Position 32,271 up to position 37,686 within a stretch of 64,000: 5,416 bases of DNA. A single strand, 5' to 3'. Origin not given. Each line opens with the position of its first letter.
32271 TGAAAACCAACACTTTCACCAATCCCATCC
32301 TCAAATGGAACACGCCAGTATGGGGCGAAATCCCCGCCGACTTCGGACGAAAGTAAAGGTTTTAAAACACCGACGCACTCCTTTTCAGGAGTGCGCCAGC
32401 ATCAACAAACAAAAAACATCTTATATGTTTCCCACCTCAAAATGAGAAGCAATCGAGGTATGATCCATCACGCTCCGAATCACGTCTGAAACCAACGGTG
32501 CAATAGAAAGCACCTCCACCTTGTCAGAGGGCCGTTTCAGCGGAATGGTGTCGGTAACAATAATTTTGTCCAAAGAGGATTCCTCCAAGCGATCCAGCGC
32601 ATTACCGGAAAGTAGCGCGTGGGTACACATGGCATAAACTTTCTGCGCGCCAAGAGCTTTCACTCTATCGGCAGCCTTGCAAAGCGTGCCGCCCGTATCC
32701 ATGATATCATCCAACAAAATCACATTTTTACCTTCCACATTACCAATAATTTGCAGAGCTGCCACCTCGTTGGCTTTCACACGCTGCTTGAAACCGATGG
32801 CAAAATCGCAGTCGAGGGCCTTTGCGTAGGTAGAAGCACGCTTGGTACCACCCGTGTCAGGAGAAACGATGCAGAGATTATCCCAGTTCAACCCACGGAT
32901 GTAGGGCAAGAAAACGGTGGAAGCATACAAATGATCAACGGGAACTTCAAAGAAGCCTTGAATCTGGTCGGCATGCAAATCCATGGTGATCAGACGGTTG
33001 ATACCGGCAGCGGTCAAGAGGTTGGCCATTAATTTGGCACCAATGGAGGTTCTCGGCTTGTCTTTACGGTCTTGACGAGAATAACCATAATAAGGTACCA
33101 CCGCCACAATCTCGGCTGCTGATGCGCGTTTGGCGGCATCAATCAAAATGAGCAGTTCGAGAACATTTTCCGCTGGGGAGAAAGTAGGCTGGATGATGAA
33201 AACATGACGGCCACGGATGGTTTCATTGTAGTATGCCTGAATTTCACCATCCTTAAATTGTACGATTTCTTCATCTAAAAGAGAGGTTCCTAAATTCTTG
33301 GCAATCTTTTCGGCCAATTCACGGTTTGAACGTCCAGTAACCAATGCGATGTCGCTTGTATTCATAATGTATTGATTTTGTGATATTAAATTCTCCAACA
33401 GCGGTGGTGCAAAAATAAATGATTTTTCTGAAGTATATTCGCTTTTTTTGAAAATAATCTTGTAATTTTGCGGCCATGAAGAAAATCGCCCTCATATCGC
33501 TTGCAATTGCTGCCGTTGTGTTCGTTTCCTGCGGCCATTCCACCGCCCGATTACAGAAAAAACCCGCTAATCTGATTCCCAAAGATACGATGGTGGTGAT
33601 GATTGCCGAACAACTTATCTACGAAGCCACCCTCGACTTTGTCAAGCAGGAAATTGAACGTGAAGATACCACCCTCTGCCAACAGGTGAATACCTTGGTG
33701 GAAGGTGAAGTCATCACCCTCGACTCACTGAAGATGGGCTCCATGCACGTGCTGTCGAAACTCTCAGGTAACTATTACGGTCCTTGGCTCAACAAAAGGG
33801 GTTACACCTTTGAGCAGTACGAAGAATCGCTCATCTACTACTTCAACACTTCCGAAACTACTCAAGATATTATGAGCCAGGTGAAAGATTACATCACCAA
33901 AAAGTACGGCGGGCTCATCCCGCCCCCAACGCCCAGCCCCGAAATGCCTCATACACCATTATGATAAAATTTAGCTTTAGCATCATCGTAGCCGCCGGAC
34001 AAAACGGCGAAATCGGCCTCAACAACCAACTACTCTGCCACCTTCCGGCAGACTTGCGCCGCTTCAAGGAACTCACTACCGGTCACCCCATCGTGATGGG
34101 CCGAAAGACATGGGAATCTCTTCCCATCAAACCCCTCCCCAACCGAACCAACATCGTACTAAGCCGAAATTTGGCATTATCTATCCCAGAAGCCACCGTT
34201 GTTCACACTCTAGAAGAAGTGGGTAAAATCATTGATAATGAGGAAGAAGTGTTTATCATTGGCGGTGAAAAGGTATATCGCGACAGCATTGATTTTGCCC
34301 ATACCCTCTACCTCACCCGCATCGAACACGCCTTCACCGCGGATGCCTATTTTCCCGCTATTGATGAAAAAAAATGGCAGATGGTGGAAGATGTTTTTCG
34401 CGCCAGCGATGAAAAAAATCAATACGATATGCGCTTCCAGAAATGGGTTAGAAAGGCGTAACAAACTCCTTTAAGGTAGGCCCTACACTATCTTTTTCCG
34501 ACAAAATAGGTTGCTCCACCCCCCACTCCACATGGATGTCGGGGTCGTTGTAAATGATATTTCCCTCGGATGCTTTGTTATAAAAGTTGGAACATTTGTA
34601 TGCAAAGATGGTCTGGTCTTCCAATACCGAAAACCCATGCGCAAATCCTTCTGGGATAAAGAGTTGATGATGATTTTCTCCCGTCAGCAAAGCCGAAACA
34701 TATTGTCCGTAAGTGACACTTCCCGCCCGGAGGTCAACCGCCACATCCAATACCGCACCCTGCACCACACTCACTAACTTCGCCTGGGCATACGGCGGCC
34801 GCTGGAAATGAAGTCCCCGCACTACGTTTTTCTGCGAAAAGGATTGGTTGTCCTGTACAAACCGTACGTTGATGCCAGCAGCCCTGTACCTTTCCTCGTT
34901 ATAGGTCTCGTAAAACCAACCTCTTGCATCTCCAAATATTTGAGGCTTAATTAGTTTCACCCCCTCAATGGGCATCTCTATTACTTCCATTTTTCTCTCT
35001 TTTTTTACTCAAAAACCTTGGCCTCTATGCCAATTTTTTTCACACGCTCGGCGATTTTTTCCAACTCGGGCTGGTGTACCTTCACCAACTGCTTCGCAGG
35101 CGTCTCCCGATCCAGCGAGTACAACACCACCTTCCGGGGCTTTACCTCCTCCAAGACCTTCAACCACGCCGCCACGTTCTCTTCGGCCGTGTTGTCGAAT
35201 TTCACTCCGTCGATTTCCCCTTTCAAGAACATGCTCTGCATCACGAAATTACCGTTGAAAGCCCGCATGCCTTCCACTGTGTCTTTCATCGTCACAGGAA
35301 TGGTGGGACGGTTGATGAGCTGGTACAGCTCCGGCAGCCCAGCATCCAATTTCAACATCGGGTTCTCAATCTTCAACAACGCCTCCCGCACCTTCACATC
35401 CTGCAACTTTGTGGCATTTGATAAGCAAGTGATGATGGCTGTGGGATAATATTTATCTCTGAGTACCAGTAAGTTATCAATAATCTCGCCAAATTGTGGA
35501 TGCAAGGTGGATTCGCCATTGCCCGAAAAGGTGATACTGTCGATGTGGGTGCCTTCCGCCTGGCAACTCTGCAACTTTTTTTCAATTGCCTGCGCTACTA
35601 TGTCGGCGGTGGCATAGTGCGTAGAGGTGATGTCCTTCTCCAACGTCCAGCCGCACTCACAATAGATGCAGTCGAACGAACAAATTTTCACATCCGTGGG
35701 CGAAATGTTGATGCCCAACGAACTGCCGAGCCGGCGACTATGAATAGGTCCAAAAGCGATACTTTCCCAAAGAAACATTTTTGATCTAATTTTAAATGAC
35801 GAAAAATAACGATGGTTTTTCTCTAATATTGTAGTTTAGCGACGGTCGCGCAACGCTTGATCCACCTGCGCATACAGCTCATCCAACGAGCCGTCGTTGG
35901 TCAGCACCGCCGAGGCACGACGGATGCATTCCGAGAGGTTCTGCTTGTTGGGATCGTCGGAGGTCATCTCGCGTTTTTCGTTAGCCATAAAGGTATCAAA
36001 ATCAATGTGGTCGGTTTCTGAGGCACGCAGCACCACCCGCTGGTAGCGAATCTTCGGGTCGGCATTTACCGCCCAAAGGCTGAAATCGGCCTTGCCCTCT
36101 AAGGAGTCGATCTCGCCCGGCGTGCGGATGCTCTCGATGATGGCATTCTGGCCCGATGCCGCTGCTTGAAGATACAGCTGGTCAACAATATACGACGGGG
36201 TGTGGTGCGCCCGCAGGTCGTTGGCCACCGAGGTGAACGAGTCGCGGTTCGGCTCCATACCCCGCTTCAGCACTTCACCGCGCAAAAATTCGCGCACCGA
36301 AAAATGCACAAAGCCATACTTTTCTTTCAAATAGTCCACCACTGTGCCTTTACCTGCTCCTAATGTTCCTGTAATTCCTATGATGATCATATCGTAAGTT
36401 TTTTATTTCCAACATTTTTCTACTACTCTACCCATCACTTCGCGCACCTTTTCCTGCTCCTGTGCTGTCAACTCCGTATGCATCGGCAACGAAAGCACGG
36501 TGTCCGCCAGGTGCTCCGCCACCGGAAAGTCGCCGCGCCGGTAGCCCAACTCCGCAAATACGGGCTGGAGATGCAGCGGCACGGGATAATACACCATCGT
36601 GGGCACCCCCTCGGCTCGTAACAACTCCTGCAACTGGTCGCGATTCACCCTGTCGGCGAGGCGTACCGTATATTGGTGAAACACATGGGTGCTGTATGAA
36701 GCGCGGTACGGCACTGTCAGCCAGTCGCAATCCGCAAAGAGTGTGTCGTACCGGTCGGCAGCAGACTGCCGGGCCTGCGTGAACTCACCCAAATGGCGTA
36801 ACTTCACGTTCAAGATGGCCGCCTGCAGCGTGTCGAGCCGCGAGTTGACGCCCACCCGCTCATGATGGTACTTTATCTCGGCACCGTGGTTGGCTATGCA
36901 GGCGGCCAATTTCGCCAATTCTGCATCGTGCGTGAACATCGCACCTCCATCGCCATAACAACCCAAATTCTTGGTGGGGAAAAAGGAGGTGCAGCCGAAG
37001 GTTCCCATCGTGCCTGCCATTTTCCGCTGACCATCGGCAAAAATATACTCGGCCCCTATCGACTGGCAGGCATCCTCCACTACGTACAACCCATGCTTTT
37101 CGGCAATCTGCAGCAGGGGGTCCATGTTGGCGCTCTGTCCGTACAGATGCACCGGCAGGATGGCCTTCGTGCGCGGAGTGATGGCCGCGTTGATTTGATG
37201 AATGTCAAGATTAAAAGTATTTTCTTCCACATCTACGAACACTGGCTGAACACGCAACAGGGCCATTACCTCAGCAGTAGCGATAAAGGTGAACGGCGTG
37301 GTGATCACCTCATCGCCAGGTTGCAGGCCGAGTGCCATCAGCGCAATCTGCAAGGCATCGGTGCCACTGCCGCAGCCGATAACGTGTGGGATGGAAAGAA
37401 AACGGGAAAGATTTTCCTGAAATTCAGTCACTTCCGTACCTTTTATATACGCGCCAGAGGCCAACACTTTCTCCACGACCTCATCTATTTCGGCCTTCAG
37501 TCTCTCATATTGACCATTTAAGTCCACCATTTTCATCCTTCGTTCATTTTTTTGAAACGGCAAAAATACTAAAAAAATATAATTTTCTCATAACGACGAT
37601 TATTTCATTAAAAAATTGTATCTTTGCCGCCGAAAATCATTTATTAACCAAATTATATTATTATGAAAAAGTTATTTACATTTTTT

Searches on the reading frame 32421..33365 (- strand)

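Call 65: search_protein_families(library=pfam, proteins=[window:32421-33365:-], max_evalue=1e-8)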
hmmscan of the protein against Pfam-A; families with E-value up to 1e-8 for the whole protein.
window:32421-33365:- (314 aa): 3 families
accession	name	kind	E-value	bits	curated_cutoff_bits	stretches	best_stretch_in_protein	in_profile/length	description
PF13793.12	Pribosyltran_N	-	5.5e-45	152.4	25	1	7-121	2-117/117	N-terminal domain of ribose phosphate pyrophosphokinase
PF14572.12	Pribosyl_synth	-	8.1e-24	85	27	1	198-309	69-183/184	Phosphoribosyl synthetase-associated domain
PF00156.33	Pribosyltran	-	1e-16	61.1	26.3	1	157-269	24-144/158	Phosphoribosyl transferase domain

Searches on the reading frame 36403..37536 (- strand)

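Call 8: search_protein_families(library=pfam, proteins=[window:36403-37536:-])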
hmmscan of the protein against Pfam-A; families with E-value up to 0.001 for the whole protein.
window:36403-37536:- (377 aa): 4 families
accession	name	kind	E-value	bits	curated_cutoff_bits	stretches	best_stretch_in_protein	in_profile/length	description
PF01041.23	DegT_DnrJ_EryC1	-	4e-119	398.5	19.8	1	13-366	3-357/360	DegT/DnrJ/EryC1/StrS aminotransferase family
PF00155.27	Aminotran_1_2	-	1.9e-11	44.2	19.7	1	35-309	43-325/361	Aminotransferase class I and II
PF00266.25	Aminotran_5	-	4e-06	26.5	21.5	1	35-162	44-182/371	Aminotransferase class-V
PF01212.27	Beta_elim_lyase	-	3.2e-05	23.8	27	1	29-160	27-173/288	Beta-eliminating lyase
